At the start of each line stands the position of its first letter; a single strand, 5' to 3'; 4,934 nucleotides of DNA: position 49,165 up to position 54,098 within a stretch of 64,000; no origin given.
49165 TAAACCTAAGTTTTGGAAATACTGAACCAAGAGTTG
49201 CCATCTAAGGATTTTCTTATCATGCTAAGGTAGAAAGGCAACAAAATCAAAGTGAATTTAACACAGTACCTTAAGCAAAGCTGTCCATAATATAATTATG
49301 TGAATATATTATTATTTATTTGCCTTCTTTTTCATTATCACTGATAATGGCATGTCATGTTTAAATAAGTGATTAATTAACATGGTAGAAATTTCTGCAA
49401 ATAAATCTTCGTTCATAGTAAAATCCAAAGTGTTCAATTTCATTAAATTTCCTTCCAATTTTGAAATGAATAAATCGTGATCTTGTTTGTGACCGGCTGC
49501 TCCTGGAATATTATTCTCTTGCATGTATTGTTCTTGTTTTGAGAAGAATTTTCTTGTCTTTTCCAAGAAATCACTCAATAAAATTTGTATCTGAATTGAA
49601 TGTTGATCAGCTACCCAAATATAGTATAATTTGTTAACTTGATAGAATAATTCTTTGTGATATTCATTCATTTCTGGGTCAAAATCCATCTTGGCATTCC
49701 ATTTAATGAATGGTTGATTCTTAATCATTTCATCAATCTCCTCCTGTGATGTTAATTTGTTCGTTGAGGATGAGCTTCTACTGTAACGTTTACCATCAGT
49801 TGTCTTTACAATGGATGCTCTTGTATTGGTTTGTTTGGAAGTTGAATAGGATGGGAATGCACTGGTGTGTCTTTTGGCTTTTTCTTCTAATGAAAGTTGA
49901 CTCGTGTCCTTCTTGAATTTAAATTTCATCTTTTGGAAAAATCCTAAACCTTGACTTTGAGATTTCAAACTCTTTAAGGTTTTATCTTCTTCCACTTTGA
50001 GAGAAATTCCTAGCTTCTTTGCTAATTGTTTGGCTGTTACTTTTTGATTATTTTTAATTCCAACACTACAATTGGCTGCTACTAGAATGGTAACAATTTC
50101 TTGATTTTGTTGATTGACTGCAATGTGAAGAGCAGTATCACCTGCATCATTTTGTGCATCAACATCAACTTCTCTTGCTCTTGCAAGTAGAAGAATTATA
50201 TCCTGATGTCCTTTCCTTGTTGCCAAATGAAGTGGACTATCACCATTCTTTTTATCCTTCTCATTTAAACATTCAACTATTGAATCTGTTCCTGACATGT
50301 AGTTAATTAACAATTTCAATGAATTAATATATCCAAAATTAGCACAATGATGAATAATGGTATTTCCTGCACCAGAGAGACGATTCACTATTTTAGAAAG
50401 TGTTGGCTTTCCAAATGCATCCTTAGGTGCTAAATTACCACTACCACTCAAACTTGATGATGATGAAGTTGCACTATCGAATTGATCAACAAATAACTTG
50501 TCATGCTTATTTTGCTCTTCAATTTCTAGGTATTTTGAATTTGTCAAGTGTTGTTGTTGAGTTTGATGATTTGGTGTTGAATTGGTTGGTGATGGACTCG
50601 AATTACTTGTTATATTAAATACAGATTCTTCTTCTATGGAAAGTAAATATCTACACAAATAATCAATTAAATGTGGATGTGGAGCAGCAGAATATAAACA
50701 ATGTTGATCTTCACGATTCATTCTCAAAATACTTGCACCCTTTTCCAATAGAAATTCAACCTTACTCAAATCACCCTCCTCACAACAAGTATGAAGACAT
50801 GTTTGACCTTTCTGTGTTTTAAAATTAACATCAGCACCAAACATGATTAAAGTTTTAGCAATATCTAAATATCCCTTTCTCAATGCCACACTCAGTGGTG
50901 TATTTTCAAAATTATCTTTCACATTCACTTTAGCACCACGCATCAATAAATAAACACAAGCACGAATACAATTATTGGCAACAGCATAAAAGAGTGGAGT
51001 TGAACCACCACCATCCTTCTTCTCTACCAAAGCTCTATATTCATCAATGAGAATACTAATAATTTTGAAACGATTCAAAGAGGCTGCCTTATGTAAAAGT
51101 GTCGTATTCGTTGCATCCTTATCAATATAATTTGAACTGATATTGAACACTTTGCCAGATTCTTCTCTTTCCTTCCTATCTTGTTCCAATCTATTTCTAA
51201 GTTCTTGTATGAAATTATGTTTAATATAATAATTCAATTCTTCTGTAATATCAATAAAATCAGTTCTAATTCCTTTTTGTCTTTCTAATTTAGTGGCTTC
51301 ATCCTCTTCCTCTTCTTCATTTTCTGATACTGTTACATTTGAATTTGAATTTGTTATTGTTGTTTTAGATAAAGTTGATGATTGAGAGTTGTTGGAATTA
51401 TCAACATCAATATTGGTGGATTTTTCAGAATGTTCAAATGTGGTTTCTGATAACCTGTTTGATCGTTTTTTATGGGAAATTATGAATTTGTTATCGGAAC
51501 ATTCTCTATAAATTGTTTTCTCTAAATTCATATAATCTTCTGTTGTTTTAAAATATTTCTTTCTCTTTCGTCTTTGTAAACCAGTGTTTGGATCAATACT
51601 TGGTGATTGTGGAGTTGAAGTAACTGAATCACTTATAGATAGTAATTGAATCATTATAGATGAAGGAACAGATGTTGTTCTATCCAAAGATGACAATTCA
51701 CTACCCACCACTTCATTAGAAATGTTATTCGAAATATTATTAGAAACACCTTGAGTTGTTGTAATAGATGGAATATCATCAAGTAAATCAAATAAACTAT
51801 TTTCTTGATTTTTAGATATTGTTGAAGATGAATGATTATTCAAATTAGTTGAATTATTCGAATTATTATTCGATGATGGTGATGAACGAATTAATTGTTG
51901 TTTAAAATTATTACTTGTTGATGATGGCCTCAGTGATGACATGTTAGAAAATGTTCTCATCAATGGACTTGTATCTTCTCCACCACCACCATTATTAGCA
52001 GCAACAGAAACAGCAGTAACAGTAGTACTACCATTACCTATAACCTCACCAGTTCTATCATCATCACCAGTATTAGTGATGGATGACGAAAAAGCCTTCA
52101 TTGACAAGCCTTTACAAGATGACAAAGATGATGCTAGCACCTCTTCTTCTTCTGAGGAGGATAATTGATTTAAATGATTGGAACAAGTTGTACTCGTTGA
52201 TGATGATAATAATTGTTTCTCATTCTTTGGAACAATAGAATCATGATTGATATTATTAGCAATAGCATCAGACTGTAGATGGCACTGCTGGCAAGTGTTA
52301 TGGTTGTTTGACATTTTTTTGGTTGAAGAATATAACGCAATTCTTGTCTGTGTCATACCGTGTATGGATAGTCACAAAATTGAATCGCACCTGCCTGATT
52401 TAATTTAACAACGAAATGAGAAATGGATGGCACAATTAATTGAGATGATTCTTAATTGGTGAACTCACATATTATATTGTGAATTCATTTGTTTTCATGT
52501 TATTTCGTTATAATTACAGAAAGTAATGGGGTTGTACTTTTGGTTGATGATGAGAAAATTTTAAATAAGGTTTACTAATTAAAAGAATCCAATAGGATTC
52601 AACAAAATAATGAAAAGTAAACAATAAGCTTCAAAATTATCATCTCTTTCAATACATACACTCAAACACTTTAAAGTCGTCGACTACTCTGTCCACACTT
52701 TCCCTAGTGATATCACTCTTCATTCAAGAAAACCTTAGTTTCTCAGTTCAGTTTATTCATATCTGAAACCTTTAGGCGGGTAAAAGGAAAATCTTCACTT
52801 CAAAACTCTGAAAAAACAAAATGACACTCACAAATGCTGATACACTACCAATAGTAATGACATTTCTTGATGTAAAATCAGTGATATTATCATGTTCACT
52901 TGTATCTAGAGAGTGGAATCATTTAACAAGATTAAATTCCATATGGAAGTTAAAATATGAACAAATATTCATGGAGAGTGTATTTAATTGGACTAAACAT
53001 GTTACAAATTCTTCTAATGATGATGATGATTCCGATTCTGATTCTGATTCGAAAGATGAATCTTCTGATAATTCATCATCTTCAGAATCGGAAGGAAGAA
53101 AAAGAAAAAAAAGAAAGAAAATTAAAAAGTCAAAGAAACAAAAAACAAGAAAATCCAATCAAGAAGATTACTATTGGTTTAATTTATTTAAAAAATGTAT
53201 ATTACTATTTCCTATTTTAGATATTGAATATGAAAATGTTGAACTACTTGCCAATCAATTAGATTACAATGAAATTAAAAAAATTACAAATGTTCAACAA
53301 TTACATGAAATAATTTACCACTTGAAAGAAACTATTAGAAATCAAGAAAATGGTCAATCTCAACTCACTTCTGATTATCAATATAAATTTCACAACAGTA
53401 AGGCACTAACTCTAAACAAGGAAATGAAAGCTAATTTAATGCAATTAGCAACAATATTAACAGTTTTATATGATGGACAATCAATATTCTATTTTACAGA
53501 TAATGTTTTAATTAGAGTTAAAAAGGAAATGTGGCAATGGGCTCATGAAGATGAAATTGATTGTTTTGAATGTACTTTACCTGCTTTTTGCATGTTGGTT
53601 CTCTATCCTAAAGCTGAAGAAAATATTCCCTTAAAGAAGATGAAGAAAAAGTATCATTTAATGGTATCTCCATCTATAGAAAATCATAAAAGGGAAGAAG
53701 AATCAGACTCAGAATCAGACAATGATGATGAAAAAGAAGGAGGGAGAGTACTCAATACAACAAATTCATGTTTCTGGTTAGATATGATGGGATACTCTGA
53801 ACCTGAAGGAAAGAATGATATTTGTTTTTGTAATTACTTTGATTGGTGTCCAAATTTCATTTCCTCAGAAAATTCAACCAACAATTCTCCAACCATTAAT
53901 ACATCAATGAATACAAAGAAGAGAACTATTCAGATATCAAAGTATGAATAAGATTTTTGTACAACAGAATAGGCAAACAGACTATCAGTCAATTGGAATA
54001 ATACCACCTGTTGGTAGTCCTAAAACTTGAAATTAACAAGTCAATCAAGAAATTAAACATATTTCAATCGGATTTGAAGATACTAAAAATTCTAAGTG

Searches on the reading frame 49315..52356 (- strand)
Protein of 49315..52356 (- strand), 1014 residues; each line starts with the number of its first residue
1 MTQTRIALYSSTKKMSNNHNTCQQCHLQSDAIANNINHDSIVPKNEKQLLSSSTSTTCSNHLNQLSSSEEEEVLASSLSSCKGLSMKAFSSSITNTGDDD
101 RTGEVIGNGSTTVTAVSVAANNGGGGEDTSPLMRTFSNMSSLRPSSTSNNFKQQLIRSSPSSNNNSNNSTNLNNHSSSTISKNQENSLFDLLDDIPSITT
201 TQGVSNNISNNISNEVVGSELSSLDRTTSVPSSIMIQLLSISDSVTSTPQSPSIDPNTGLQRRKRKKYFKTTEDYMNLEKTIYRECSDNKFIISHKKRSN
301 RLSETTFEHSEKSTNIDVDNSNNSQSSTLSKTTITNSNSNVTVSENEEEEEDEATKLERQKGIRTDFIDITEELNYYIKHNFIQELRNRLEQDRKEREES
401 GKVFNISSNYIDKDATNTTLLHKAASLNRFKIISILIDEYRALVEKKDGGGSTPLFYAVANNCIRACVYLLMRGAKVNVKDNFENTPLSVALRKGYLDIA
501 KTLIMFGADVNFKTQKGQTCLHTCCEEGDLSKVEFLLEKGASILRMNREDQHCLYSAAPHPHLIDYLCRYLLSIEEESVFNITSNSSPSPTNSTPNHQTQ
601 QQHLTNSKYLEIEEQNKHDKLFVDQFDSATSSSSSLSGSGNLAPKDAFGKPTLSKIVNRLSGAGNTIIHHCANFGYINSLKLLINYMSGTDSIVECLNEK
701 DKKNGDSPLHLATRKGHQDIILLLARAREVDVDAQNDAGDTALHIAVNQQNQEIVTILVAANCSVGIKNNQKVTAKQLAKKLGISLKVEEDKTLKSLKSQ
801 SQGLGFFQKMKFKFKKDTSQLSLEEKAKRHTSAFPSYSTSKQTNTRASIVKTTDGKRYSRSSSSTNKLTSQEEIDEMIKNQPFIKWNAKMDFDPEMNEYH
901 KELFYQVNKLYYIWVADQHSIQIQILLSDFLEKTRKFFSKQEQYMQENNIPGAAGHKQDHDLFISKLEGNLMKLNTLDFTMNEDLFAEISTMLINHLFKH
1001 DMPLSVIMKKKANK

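Call 4: search_protein_families(library=pfam, proteins=[window:49315-52356:-], max_evalue=10)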
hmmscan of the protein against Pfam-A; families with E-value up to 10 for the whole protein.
window:49315-52356:- (1014 aa): 8 families
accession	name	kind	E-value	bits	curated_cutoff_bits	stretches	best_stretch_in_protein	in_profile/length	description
PF12796.13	Ank_2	-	1.1e-51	173.8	27.3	5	668-768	1-89/90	Ankyrin repeats (3 copies)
PF00023.36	Ank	-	7.5e-39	130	21.1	7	704-737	1-33/33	Ankyrin repeat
PF13637.12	Ank_4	-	6e-28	96.7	22.7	6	455-504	1-50/50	Ankyrin repeats (many copies)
PF13606.12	Ank_3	-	2.7e-25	85.7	22.3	5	517-543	2-28/30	Ankyrin repeat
PF13857.12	Ank_5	-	1.1e-19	70.8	27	6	442-491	7-56/56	Ankyrin repeats (many copies)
PF23745.1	ANK_LRRK2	-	7.7e-06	26.2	27.5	1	475-541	22-88/130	LRRK2 ANK repeat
PF24521.3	Ank_KRIT1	-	6.9e-05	23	80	1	692-795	33-141/149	KRIT1 ankyrin-repeats domain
PF10568.15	Tom37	-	3.2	8.6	25.1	1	692-786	16-115/124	Outer mitochondrial membrane transport complex protein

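Call 10: find_encoding_contigs(protein=window:49315-52356:-, flank=10000, max_places=3)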
Protein window:49315-52356:- (1014 aa): no gene with exactly this product is on record in the collection.

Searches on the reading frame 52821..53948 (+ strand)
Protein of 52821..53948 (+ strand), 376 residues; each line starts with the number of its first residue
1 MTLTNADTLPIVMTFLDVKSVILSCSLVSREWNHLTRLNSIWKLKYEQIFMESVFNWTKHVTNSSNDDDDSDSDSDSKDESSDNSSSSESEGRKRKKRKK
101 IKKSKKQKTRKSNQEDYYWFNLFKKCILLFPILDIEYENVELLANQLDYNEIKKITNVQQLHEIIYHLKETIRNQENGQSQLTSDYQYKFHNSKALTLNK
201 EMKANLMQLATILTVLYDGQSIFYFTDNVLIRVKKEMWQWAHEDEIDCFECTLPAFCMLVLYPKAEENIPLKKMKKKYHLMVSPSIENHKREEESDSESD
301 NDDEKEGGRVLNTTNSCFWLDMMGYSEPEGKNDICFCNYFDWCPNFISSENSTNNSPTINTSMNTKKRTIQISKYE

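Call 4: search_protein_families(library=pfam, proteins=[window:52821-53948:+], max_evalue=10)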
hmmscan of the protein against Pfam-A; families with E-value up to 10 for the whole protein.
window:52821-53948:+ (376 aa): 20 families
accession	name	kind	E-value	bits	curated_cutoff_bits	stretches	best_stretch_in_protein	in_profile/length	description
PF00646.38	F-box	-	0.00035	20.8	20.5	1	9-43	9-42/43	F-box domain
PF12937.12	F-box-like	-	0.00065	19.9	24.3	1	13-43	13-42/47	F-box-like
PF02724.19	CDC45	-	0.024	13.4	34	1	63-138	138-196/624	CDC45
PF05764.18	YL1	-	0.025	15.1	29.2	1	65-114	42-92/239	YL1 nuclear protein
PF06088.16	TLP-20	-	0.025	15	23.5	1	35-111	95-160/164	Nucleopolyhedrovirus telokin-like protein-20 (TLP20)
PF05297.16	Herpes_LMP1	-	0.13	11.9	26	1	13-94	146-224/386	Herpesvirus latent membrane protein 1 (LMP1)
PF05132.19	RNA_pol_Rpc4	-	0.22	12.2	26.5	1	67-113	23-69/143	RNA polymerase III RPC4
PF16046.10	FAM76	-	0.46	10.3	28.5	1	76-209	146-268/298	FAM76 protein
PF04889.17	Cwf_Cwc_15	-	0.57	10.4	30.4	1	66-115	116-168/244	Cwf15/Cwc15 cell cycle control protein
PF23048.1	SH3-A_UBE2O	-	0.6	11.4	24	1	288-308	26-44/95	UBE2O, N-terminal SH3-A domain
PF14851.11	FAM176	-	0.62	10.3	31.5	1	255-307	37-89/152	FAM176 family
PF15243.11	ANAPC15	-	0.79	10.6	27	1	272-306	44-78/90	Anaphase-promoting complex subunit 15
PF15391.11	DUF4614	-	0.8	10.2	25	1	62-111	20-68/180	Domain of unknown function (DUF4614)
PF15387.11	DUF4611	-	1.1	9.9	32.1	1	58-97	54-95/96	Domain of unknown function (DUF4611)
PF15794.10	CCDC106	-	1.4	9.1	30.2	1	62-115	62-115/220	Coiled-coil domain-containing protein 106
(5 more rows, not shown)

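Call 8: find_encoding_contigs(protein=window:52821-53948:+, flank=10000, max_places=4)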
Protein window:52821-53948:+ (376 aa): no gene with exactly this product is on record in the collection.
